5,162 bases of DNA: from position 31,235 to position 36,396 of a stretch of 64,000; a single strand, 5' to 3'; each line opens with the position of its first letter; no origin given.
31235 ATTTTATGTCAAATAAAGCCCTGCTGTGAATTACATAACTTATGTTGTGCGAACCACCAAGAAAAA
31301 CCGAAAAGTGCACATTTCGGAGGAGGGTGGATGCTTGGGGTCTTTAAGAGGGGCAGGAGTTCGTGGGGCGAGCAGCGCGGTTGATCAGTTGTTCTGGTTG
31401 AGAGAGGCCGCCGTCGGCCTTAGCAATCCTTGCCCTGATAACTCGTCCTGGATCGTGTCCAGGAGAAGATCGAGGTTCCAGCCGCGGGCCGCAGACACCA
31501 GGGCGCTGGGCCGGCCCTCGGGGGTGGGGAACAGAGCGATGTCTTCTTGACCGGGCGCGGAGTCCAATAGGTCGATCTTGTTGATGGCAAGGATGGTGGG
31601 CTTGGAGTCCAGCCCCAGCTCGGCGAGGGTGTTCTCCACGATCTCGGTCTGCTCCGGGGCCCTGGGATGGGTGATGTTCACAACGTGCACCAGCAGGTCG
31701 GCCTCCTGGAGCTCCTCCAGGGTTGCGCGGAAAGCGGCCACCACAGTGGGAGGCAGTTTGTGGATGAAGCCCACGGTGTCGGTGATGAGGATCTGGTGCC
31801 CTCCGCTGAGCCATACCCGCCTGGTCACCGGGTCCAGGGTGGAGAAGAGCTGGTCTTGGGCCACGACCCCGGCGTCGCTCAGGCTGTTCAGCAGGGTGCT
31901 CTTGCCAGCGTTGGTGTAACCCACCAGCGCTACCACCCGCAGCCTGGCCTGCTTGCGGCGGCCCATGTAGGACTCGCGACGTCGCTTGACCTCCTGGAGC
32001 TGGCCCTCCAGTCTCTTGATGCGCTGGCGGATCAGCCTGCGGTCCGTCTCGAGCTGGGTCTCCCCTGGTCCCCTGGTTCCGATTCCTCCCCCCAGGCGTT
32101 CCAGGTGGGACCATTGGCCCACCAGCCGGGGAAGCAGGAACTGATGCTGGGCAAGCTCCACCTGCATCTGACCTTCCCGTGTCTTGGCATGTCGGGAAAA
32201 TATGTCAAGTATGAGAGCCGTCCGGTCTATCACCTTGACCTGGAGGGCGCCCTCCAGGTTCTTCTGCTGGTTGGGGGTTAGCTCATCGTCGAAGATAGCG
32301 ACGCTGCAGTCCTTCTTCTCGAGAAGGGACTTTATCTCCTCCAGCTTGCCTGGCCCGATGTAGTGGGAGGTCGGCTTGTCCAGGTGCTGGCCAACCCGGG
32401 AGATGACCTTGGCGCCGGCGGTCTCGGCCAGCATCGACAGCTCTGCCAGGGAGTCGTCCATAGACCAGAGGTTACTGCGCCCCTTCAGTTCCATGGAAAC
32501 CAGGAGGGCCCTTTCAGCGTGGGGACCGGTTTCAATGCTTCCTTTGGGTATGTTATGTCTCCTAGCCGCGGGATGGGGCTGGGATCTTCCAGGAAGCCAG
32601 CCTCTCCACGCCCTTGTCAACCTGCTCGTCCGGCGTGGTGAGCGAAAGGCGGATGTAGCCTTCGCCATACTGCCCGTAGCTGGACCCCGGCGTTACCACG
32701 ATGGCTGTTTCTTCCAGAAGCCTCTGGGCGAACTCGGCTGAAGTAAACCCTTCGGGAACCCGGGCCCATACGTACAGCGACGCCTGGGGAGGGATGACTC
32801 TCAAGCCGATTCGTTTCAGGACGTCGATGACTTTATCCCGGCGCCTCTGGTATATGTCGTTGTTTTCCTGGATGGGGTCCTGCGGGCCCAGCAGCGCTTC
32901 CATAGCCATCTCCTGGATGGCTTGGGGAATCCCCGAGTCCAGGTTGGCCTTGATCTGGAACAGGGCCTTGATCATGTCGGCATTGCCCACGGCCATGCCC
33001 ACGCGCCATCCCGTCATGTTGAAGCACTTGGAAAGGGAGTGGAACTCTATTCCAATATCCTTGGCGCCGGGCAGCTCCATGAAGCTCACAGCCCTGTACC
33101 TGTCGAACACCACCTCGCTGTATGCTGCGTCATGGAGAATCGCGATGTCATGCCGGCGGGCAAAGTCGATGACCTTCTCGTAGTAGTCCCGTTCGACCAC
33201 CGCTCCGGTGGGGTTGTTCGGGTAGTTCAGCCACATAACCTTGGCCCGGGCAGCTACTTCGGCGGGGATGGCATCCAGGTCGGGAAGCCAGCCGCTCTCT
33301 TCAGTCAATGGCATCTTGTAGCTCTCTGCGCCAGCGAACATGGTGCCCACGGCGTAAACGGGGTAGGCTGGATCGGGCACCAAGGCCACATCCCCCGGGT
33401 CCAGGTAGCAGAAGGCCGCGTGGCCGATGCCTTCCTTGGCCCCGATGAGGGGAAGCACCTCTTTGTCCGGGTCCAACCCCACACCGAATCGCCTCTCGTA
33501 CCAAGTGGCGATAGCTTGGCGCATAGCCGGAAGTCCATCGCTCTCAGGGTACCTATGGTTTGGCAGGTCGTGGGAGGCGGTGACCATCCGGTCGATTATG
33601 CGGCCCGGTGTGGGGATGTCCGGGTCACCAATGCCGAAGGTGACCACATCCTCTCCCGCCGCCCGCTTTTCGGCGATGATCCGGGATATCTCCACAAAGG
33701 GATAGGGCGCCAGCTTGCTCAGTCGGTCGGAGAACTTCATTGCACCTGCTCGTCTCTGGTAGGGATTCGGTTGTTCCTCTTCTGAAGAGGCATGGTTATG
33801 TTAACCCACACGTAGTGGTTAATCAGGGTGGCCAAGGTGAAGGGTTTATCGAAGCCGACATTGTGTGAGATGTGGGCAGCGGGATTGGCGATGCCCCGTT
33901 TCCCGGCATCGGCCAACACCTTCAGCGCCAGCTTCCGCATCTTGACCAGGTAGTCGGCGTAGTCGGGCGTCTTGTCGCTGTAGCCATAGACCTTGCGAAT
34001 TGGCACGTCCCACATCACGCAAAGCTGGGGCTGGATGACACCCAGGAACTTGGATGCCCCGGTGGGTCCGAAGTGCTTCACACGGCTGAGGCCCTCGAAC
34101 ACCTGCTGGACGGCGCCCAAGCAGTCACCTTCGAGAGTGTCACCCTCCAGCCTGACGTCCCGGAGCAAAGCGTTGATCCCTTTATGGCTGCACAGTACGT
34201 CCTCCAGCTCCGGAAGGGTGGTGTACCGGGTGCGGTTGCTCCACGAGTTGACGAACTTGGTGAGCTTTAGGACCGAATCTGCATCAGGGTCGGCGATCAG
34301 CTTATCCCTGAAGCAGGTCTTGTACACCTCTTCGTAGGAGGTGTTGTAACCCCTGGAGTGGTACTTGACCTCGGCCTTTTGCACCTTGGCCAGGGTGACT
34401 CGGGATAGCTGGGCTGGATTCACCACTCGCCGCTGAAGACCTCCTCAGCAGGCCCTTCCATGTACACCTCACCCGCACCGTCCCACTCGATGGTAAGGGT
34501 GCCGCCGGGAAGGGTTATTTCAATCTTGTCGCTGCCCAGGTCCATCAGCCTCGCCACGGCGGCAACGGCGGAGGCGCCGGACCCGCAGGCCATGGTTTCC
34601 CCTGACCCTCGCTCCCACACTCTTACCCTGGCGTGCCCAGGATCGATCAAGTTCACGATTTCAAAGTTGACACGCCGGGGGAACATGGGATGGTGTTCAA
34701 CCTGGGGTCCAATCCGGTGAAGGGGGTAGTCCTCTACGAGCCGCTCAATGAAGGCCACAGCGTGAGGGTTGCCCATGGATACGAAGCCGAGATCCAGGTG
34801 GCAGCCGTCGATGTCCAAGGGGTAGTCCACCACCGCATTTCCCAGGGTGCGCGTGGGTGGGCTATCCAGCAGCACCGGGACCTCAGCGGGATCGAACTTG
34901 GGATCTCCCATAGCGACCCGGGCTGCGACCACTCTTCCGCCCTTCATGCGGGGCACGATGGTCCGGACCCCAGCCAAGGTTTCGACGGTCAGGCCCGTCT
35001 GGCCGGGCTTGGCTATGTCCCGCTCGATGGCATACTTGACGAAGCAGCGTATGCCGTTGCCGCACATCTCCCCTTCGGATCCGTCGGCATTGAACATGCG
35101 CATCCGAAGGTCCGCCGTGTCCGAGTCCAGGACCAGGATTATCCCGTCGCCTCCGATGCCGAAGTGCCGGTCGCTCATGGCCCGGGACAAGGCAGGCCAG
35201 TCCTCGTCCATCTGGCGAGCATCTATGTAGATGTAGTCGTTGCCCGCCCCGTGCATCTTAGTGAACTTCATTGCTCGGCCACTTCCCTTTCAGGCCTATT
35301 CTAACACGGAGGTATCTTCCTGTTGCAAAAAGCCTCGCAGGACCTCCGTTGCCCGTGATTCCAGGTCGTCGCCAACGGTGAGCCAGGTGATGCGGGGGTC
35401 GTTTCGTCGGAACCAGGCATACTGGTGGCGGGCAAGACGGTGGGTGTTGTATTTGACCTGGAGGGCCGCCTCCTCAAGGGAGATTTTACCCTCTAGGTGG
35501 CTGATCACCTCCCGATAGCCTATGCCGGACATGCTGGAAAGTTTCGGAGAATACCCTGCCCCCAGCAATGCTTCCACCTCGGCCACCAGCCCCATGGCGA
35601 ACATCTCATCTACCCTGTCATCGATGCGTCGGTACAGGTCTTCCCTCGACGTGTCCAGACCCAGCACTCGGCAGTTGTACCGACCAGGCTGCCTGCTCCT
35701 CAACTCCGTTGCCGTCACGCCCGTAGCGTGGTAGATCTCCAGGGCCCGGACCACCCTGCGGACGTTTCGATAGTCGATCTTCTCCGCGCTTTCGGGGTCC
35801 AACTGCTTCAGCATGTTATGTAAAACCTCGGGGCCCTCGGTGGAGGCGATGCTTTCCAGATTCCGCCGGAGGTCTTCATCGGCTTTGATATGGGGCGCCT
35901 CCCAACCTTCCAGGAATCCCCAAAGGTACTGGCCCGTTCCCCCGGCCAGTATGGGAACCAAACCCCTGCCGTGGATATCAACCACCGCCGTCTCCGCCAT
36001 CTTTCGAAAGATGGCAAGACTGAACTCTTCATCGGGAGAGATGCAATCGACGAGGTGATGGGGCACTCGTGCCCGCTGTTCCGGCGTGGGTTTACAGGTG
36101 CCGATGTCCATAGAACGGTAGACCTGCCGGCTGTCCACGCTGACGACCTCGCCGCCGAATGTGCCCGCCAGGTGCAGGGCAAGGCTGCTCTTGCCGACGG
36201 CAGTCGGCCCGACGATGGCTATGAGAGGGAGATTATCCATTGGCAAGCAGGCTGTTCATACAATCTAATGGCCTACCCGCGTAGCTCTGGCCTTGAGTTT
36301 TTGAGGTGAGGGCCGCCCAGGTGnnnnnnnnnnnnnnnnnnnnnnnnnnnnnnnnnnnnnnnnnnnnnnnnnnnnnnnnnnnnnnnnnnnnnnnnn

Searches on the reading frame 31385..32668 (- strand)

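Call 63: search_protein_families(library=pfam, proteins=[window:31385-32668:-], max_evalue=0.00001)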
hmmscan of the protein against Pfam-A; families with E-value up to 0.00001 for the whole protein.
window:31385-32668:- (427 aa): 3 families
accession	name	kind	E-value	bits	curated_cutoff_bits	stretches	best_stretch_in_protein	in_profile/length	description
PF16360.10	GTP-bdg_M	-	1.3e-30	106.2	29.5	1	160-238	1-79/79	GTP-binding GTPase Middle Region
PF13167.11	GTP-bdg_N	-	8.6e-30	103.6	25.4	1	72-157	2-88/89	GTP-binding GTPase N-terminal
PF01926.29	MMR_HSR1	-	7.8e-21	74.8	21.9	1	246-364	2-113/113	50S ribosome-binding GTPase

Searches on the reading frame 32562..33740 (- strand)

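Call 63: search_protein_families(library=pfam, proteins=[window:32562-33740:-], max_evalue=0.00001)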
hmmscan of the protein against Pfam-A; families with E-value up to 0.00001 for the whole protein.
window:32562-33740:- (392 aa): 1 family
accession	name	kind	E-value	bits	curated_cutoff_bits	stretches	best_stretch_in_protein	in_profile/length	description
PF00155.27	Aminotran_1_2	-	1.1e-67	229.3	19.7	1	31-381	2-361/361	Aminotransferase class I and II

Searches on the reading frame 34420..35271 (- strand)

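Call 64: search_protein_families(library=pfam, proteins=[window:34420-35271:-], max_evalue=0.00001)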
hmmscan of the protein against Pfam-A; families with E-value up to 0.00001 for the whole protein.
window:34420-35271:- (283 aa): 1 family
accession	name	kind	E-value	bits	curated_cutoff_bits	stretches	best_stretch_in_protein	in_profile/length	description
PF01678.24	DAP_epimerase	-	3.3e-58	195.5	34.7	2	3-125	1-119/121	Diaminopimelate epimerase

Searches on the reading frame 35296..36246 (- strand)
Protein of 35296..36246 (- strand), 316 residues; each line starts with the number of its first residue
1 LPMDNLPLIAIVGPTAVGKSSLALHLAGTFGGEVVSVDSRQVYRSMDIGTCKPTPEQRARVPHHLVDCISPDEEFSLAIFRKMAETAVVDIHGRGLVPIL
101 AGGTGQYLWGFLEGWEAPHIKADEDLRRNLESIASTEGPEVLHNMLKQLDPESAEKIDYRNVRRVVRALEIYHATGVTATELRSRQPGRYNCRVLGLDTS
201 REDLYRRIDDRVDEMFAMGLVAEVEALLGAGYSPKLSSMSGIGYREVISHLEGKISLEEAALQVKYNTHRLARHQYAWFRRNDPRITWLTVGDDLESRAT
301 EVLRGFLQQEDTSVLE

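Call 64: search_protein_families(library=pfam, proteins=[window:35296-36246:-], max_evalue=0.00001)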
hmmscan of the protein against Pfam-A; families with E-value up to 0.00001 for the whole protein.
window:35296-36246:- (316 aa): 1 family
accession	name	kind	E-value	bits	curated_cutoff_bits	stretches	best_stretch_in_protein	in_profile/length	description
PF01715.23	IPPT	-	9.4e-82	274.8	23.6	1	41-281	1-242/243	IPP transferase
